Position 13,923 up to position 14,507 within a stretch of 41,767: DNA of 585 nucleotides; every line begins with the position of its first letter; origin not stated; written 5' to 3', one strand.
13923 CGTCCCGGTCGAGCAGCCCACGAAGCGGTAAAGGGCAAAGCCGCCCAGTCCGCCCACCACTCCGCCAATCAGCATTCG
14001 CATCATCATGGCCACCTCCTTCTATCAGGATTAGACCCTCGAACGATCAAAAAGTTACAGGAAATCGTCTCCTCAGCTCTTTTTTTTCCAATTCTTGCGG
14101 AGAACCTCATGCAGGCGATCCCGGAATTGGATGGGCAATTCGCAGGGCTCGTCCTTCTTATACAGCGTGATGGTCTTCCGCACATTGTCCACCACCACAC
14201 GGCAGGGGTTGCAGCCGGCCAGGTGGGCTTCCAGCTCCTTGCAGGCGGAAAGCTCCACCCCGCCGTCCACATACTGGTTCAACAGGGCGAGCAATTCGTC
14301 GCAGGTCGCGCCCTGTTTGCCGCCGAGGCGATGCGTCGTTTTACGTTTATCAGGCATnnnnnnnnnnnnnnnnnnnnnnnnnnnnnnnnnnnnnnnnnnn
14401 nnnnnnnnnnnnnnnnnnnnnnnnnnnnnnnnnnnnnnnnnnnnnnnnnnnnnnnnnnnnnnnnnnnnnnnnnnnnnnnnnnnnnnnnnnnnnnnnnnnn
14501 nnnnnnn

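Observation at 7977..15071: RsrA-like thiol/zinc anti-sigma and ECF sigma pair apparently dedicated to an RND efflux pump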

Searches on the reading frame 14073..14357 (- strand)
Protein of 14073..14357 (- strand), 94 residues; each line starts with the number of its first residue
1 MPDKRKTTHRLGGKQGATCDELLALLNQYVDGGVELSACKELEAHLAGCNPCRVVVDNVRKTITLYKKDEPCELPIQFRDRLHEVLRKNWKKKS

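Call 3: search_protein_families(library=pfam, proteins=[window:14073-14357:-], max_evalue=0.01)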
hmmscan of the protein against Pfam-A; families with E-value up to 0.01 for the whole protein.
window:14073-14357:- (94 aa): 1 family
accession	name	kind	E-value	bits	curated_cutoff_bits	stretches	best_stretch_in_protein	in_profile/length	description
PF13490.11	zf-HC2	-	6.1e-09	36.2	22.2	1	19-53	1-35/35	Putative zinc-finger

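Call 4: search_protein_families(library=ncbifam, proteins=[window:14073-14357:-], max_evalue=0.01)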
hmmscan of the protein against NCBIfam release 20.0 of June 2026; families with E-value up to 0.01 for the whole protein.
window:14073-14357:- (94 aa): 3 families
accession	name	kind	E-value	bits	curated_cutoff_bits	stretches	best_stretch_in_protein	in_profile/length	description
TIGR03988.1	antisig_RsrA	equivalog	1.4e-07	31.5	62.5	1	19-88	2-72/77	mycothiol system anti-sigma-R factor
NF052375.1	antisigma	equivalog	7.9e-05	22.7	100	1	25-88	1-64/217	anti-sigma factor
NF052368.1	antisigmaE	subfamily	0.00051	19.8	50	1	18-55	3-40/48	anti-sigma factor family protein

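Call 7: find_homologous_proteins(query=window:14073-14357:-, max_evalue=0.001)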
Query window:14073-14357:- (94 aa): 181 proteins with E <= 0.001 among 181 candidates; the best 120 are listed.
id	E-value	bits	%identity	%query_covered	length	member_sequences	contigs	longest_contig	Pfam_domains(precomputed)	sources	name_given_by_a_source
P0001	2.2e-58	212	100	100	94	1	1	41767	PF13490.12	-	-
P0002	6.4e-47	176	78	99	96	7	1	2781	PF13490.12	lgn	-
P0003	5.8e-44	166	78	100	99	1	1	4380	PF13490.12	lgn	-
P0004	4.3e-43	163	75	99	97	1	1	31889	PF13490.12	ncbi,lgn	-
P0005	7.8e-42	159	74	96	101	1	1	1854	PF13490.12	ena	-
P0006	1.7e-41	158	74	100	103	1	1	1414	PF13490.12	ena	-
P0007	2.0e-41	158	74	100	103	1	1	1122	PF13490.12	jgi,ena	-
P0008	2.5e-41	158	75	98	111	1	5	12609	PF13490.12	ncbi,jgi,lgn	jgi:hypothetical protein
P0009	3.2e-41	157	73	99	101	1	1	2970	PF13490.12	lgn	-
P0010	1.0e-40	156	74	98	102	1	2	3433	PF13490.12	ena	-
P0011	1.1e-40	156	72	100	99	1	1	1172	PF13490.12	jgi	jgi:hypothetical protein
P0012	1.2e-40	155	72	100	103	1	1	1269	PF13490.12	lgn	-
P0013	1.4e-40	155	75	98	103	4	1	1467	PF13490.12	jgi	jgi:hypothetical protein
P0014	2.0e-40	155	73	98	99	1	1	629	PF13490.12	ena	-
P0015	4.1e-40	154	74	98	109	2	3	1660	PF13490.12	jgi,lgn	jgi:anti-sigma factor RsiW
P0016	6.5e-40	153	73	100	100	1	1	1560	PF13490.12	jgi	jgi:hypothetical protein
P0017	6.8e-40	153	71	100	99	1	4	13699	PF13490.12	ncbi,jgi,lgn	jgi:hypothetical protein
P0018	9.4e-40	153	73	98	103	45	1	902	PF13490.12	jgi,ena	-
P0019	1.1e-39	152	73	99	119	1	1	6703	PF13490.12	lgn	-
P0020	1.3e-39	152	74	97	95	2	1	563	PF13490.12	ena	-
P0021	1.4e-39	152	71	100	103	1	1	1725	PF13490.12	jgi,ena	-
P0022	1.4e-39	152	71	100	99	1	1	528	PF13490.12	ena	-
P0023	1.5e-39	152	74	98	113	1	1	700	PF13490.12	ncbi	-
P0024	1.8e-39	152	72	98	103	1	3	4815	PF13490.12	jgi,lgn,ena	-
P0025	2.0e-39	151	74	98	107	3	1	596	PF13490.12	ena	-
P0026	4.3e-39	150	73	98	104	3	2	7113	PF13490.12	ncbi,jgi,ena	jgi:hypothetical protein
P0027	4.5e-39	150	73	97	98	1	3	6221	PF13490.12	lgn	-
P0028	4.6e-39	150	72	98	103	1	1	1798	PF13490.12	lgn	-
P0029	6.2e-39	150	73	98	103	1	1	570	PF13490.12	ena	-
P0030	6.3e-39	150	71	98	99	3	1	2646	PF13490.12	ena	-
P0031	6.6e-39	150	70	100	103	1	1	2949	PF13490.12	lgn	-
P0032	6.7e-39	150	71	100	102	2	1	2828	PF13490.12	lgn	-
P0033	6.8e-39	150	73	98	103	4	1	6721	PF13490.12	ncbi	-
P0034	8.6e-39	149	70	98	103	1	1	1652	PF13490.12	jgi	jgi:hypothetical protein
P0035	8.9e-39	149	72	98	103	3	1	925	PF13490.12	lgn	-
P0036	1.1e-38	149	71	100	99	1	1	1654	PF13490.12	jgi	jgi:hypothetical protein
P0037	1.3e-38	149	70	96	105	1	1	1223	PF13490.12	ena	-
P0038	1.7e-38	149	71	100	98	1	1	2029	PF13490.12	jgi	jgi:anti-sigma factor RsiW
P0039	1.8e-38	148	70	100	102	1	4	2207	PF13490.12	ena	-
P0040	2.0e-38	148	70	100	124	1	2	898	PF13490.12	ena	-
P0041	2.1e-38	148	71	100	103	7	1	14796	PF13490.12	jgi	jgi:hypothetical protein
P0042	2.3e-38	148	73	98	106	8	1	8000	PF13490.12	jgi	jgi:anti-sigma factor RsiW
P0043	2.4e-38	148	70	96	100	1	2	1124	PF13490.12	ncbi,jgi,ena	-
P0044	2.6e-38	148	71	98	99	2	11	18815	PF13490.12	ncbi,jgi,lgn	jgi:RNA polymerase sigma-70 factor (ECF subfamily)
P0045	2.6e-38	148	70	97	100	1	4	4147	PF13490.12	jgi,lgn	jgi:anti-sigma factor RsiW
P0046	3.1e-38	148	70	98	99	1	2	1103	PF13490.12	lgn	-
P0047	4.2e-38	147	67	98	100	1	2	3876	PF13490.12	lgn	-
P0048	4.3e-38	147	70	100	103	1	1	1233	PF13490.12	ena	-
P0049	5.0e-38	147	71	98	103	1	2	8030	PF13490.12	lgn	-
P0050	5.8e-38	147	68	98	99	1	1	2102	PF13490.12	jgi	jgi:anti-sigma factor RsiW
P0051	8.0e-38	146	70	98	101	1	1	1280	PF13490.12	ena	-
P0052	8.3e-38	146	70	98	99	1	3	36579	PF13490.12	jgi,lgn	-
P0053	1.0e-37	146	71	98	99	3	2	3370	PF13490.12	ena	-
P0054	1.1e-37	146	71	98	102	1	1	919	PF13490.12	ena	-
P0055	1.1e-37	146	68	100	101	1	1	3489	PF13490.12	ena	-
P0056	1.2e-37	146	69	97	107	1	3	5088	PF13490.12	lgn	-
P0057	1.6e-37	145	72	98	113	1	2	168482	PF13490.12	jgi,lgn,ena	-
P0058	2.1e-37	145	71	98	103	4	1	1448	PF13490.12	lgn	-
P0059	2.3e-37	145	69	96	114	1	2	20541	PF13490.12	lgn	-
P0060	2.5e-37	145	70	99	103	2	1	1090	PF13490.12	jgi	jgi:anti-sigma factor RsiW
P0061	3.6e-37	144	66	100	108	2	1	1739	PF13490.12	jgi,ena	-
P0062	4.7e-37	144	70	96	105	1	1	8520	PF13490.12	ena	-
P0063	5.3e-37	144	67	100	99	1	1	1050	PF13490.12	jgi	jgi:hypothetical protein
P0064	6.4e-37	143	67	98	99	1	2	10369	PF13490.12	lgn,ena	-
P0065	6.7e-37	143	70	98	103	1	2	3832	PF13490.12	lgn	-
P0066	7.2e-37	143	65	100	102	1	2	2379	PF13490.12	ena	-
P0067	8.8e-37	143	70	98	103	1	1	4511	PF13490.12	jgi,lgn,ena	-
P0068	2.4e-36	142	68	100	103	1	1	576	PF13490.12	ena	-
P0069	2.6e-36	142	68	99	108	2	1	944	PF13490.12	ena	-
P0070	3.0e-36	141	70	98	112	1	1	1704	PF13490.12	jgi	jgi:hypothetical protein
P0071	5.6e-36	140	68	97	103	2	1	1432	PF13490.12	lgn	-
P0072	7.9e-36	140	67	100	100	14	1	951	PF13490.12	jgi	jgi:anti-sigma factor RsiW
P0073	9.3e-36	140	67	98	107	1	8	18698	PF13490.12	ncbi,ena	-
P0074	9.8e-36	140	66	100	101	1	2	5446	PF13490.12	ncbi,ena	ncbi:MAG: zf-HC2 domain-containing protein [bacterium]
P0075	9.9e-36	140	68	98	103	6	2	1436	PF13490.12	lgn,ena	-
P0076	1.1e-35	140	67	100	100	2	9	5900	PF13490.12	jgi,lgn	jgi:anti-sigma factor RsiW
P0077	1.6e-35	139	71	93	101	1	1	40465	PF13490.12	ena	-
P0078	2.1e-35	139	68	98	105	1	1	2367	PF13490.12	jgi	jgi:hypothetical protein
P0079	2.1e-35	139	69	93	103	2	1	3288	PF13490.12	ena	-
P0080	2.7e-35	138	68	98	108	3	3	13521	PF13490.12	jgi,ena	-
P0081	3.0e-35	138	69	97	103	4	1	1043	PF13490.12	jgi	-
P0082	3.5e-35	138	64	96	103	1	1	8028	PF13490.12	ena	-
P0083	3.5e-35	138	68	99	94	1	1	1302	PF13490.12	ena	-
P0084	4.8e-35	137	66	99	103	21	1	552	PF13490.12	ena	-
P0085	7.0e-35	137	66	100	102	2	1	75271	PF13490.12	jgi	jgi:anti-sigma factor RsiW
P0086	1.3e-34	136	68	93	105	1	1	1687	PF13490.12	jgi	jgi:hypothetical protein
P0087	1.8e-34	136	66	98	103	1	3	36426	PF13490.12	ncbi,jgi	jgi:anti-sigma factor RsiW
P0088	2.7e-34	135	66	100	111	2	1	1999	PF13490.12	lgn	-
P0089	4.3e-34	134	69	89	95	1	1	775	PF13490.12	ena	-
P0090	6.5e-34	134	67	94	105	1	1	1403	PF13490.12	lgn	-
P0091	7.9e-34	134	63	99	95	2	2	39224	PF13490.12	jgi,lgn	-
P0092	1.4e-33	133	64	98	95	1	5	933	PF13490.12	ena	-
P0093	3.3e-33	132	62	98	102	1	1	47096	PF13490.12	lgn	-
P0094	4.4e-33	131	66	98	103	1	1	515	PF13490.12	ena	-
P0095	4.7e-33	131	62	97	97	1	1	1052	PF13490.12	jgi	jgi:anti-sigma factor RsiW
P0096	5.2e-33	131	64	98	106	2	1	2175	PF13490.12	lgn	-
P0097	8.1e-33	130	65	95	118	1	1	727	PF13490.12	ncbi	-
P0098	8.4e-33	130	60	100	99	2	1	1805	PF13490.12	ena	-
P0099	2.2e-32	129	66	91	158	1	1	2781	PF13490.12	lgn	-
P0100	5.1e-32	128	66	85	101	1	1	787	PF13490.12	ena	-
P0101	1.6e-31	126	75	80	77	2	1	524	PF13490.12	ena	-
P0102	1.9e-31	126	62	97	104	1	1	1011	PF13490.12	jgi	jgi:anti-sigma factor RsiW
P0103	1.9e-30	123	69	79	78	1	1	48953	PF13490.12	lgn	-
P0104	2.0e-30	123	60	98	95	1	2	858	PF13490.12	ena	-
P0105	2.0e-30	123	62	87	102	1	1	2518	PF13490.12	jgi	jgi:hypothetical protein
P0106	2.3e-30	122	64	95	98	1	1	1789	PF13490.12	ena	-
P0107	2.5e-30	122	67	80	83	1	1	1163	PF13490.12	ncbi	-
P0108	3.4e-30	122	72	79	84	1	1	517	PF13490.12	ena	-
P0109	1.9e-29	120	70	79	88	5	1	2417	PF13490.12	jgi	-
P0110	2.7e-29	119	64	91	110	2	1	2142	PF13490.12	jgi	jgi:anti-sigma factor RsiW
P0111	2.8e-29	119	69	82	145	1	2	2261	PF13490.12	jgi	-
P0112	3.0e-29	119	68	81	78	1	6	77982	PF13490.12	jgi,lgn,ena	jgi:anti-sigma factor RsiW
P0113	9.4e-29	117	69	79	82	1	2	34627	PF13490.12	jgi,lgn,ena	-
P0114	1.2e-28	117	69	79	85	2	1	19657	PF13490.12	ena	-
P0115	1.9e-28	116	69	79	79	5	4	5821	PF13490.12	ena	-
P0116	2.5e-28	116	68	79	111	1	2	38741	PF13490.12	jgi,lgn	jgi:hypothetical protein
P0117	2.5e-28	116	63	81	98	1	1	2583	PF13490.12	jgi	jgi:hypothetical protein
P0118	2.6e-28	116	69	80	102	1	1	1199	PF13490.12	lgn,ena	-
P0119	2.7e-28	116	67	78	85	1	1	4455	PF13490.12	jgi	jgi:anti-sigma factor RsiW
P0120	3.2e-28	116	66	79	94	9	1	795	PF13490.12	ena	-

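Call 9: find_related_loci(query=A1, collection=genome_contigs, flank=9000)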
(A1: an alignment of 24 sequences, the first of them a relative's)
Query A1 (94 aa) in genome_contigs; peptide patterns used: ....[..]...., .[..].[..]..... (x = any residue, [..] = any of these).
413 stretches matched a pattern; 407 encode a relative of the query (tblastn E <= 1e-3); the best 80 are kept; 80 distinct loci.
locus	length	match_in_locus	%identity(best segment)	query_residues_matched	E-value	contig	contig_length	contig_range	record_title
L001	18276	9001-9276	83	2-93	3e-51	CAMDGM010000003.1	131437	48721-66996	MAG: PVC group bacterium isolate MiH-14oct19-188 genome assembly, contig: MiH-14oct19-C104, whole genome shotgun sequenc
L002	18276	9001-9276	74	1-92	5e-43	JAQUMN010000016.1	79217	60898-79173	MAG: Kiritimatiellae bacterium isolate STD1_155 NODE_611_length_79217_cov_6.991339_Sandtown_D1, whole genome shotgun seq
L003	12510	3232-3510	69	1-93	1e-42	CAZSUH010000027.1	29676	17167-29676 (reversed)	MAG TPA_asm: uncultured Verrucomicrobiota bacterium isolate SRP192927_co6_704 genome assembly, contig: NODE_2894_length_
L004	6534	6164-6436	73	1-91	8e-43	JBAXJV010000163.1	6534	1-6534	MAG: bacterium isolate ELA384 MAG384_163, whole genome shotgun sequence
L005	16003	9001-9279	70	1-93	4e-42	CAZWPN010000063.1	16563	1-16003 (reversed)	MAG TPA_asm: uncultured Victivallales bacterium isolate SRP272421_co4_76 genome assembly, contig: NODE_9087_length_16563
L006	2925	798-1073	71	1-92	6e-42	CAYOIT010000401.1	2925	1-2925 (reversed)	MAG TPA_asm: uncultured Verrucomicrobiota bacterium isolate SRP272421_co4_179 genome assembly, contig: NODE_135480_lengt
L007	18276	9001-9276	73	1-92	3e-41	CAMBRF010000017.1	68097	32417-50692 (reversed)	MAG: PVC group bacterium isolate MiH-14oct19-80 genome assembly, contig: MiH-14oct19-C568, whole genome shotgun sequence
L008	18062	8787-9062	70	1-92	9e-41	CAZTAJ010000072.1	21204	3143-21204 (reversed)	MAG TPA_asm: uncultured Verrucomicrobiota bacterium isolate SRP272421_co4_360 genome assembly, contig: NODE_5860_length_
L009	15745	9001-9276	67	1-92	6e-40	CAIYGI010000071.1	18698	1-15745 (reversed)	uncultured bacterium isolate MJ-time_bin-3222 genome assembly, contig: bin-3222:071/347, whole genome shotgun sequence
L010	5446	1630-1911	66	1-94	1e-39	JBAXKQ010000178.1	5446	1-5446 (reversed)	MAG: bacterium isolate ELA405 MAG405_178, whole genome shotgun sequence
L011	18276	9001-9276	66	1-92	3e-39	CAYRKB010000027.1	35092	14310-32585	MAG TPA_asm: uncultured Victivallales bacterium isolate SRP272421_co1_463 genome assembly, contig: NODE_2488_length_3509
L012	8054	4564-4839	68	1-92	3e-39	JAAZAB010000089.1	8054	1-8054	MAG: Lentisphaerae bacterium isolate AS06rmzACSIP_375 113368_AS06, whole genome shotgun sequence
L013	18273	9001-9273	65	1-91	2e-38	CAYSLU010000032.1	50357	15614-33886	MAG TPA_asm: uncultured Verrucomicrobiota bacterium isolate SRP272421_co4_691 genome assembly, contig: NODE_1038_length_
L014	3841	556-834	59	1-92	7e-36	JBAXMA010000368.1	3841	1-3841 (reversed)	MAG: bacterium isolate ELA441 MAG441_368, whole genome shotgun sequence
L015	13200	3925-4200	60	1-92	1e-35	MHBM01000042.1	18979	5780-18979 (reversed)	MAG: Lentisphaerae bacterium RIFOXYA12_FULL_48_11 rifixya3_full_scaffold_1413, whole genome shotgun sequence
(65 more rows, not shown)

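Call 28: search_solved_structures(query=A1, max_evalue=1, show_alignments=3)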
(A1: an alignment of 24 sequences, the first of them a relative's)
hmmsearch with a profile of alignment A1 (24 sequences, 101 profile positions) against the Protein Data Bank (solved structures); distinct sequences matched with E-value up to 1: 20.
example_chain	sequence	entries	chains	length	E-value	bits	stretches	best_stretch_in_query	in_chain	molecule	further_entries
5wuq_C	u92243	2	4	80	3.6e-06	30.1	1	20-92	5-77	Anti-sigma-W factor RsiW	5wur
8rlz_A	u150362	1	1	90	0.028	17.6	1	26-57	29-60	Antisigma factor DdvA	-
5frf_A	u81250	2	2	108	0.04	17.1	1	10-52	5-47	ANTI-SIGMA FACTOR RSRA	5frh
3hug_B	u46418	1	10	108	0.17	15.1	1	28-57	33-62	PROBABLE CONSERVED MEMBRANE PROTEIN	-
4g1c_A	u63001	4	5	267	0.56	13.4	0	15-55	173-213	NAD-dependent protein deacylase sirtuin-5, mitochondrial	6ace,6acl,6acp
9v0h_A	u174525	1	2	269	0.57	13.4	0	15-55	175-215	NAD-dependent protein deacylase sirtuin-5, mitochondrial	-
6aco_A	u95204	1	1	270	0.57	13.4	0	15-55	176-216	NAD-dependent protein deacylase sirtuin-5, mitochondrial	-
8gbl_A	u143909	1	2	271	0.58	13.4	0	15-55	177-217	NAD-dependent protein deacylase sirtuin-5, mitochondrial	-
2b4y_A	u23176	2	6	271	0.58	13.4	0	15-55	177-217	NAD-dependent deacetylase sirtuin-5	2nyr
6ljk_A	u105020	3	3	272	0.58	13.4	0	15-55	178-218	NAD-dependent protein deacylase sirtuin-5, mitochondrial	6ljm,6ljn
8z54_A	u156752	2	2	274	0.59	13.4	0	15-55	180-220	NAD-dependent protein deacylase sirtuin-5, mitochondrial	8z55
3rig_A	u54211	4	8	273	0.59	13.4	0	15-55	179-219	NAD-dependent deacetylase sirtuin-5 | NAD-dependent lysine demalonylase and desuccinylase sirtuin-5, mitochondrial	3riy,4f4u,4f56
4l0p_A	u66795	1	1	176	0.6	13.4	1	33-88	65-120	Ephrin type-A receptor 3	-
4hda_A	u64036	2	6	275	0.6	13.3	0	15-55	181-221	NAD-dependent protein deacylase sirtuin-5, mitochondrial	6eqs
7x3p_A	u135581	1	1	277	0.6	13.3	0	15-55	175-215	NAD-dependent protein deacylase sirtuin-5, mitochondrial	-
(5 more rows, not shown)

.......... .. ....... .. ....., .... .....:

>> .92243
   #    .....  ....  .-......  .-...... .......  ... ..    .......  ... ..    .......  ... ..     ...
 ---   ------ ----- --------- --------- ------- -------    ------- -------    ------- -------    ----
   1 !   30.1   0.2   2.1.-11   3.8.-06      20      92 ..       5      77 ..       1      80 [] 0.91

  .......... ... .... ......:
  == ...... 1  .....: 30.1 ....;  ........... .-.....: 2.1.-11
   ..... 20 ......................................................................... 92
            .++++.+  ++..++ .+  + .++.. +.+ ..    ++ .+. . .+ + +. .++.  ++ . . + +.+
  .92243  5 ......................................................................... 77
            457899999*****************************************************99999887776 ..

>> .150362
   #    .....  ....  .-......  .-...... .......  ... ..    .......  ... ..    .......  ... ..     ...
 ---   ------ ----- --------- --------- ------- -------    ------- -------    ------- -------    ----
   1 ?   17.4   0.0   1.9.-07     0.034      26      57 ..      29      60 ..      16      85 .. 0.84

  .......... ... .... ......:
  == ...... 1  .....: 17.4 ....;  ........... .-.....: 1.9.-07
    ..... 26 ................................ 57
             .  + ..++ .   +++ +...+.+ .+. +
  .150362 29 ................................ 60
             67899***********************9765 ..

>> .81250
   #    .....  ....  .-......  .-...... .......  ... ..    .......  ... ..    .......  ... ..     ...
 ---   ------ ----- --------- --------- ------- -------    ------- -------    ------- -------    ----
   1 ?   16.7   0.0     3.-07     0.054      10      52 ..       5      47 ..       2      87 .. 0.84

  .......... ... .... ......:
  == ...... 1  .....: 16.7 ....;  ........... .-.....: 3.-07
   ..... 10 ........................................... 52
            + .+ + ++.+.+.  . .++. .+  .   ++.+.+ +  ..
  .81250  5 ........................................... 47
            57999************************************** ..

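Call 47: predict_structure(alignment_id=A1)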
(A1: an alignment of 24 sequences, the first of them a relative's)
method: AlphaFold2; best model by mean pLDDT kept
length: 94 residues; sequences in the alignment: 24
mean_pLDDT: 68.8   pTM: 0.51
mean pLDDT of the five models: 68.8, 65.5, 64.7, 62.4, 61.3
residues with pLDDT >= 90: 0; 70-90: 49; 50-70: 40; < 50: 5
segments of 3 or more residues with pLDDT < 50: 1-3
pLDDT, mean of each block of 10 residues (from residue 1): 60 63 73 65 69 74 75 74 74 49
secondary structure, 60 per line:
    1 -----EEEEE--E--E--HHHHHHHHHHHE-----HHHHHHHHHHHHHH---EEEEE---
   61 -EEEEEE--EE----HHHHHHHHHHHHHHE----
elements in order: E6-10 H19-29 H36-49 E53-57 E62-67 H76-89

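Call 49: fold_search(model_id=the predicted structure, library=pdb)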
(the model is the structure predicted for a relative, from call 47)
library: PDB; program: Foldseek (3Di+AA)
matches with E <= 10: 171; with E <= 0.001: 0
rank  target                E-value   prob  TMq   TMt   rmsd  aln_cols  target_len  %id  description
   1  3q3w_B                2.1e-01  0.14  0.23  0.13   9.0        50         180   18  Isopropylmalate isomerase small subunit from Campylobacter jejuni. (released 2011-01-26)
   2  3q3w_A                3.8e-01  0.11  0.23  0.13   9.0        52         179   19  Isopropylmalate isomerase small subunit from Campylobacter jejuni. (released 2011-01-26)
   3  8s48_A                5.0e-01  0.08  0.22  0.14  13.2        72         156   24  CdaA-C11 complex (released 2024-06-19)
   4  2hcu                  5.8e-01  0.06  0.20  0.12   7.5        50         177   20  Crystal Structure Of Smu.1381 (or LeuD) from Streptococcus Mutans (released 2006-07-04)
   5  8c4n_A                6.2e-01  0.08  0.20  0.13   9.2        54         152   22  CdaA-AMP complex (released 2023-06-07)
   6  8c4j_A                6.2e-01  0.08  0.20  0.13   9.2        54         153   22  CdaA-compound 4 complex (released 2023-06-07)
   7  6hvl_A                6.2e-01  0.08  0.21  0.13   9.4        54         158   22  CdaA complex with c-di-AMP and AMP (released 2019-06-05)
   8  8c4q_A                7.1e-01  0.06  0.22  0.14  12.7        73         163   22  CdaA-Apo (released 2023-06-07)
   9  4rv7_A                8.1e-01  0.06  0.21  0.13  13.3        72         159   18  Characterization of an essential diadenylate cyclase (released 2015-01-28)
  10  2k5r_MODEL_1_A        8.6e-01  0.08  0.25  0.25   7.7        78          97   17  Solution NMR Structure of XF2673 from Xylella fastidiosa. Northeast Structural Genomics Consortium Target XfR3 (released 2008-08-26)
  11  8c4q_B                8.6e-01  0.04  0.15  0.10  10.2        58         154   21  CdaA-Apo (released 2023-06-07)
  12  6hvn_B                8.6e-01  0.04  0.16  0.11  10.0        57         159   21  CdaA-APO Y187A Mutant (released 2019-06-05)
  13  3h5j_B                9.3e-01  0.10  0.27  0.17   9.5        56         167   14  LeuD_1-168 small subunit of isopropylmalate isomerase (Rv2987c) from mycobacterium tuberculosis (released 2010-04-07)
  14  3h5h_B                9.3e-01  0.10  0.28  0.17   9.7        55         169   16  LeuD_1-186 small subunit of isopropylmalate isomerase (Rv2987c) from mycobacterium tuberculosis (released 2010-04-07)
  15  3h5h_A                9.9e-01  0.10  0.28  0.17   9.7        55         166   16  LeuD_1-186 small subunit of isopropylmalate isomerase (Rv2987c) from mycobacterium tuberculosis (released 2010-04-07)
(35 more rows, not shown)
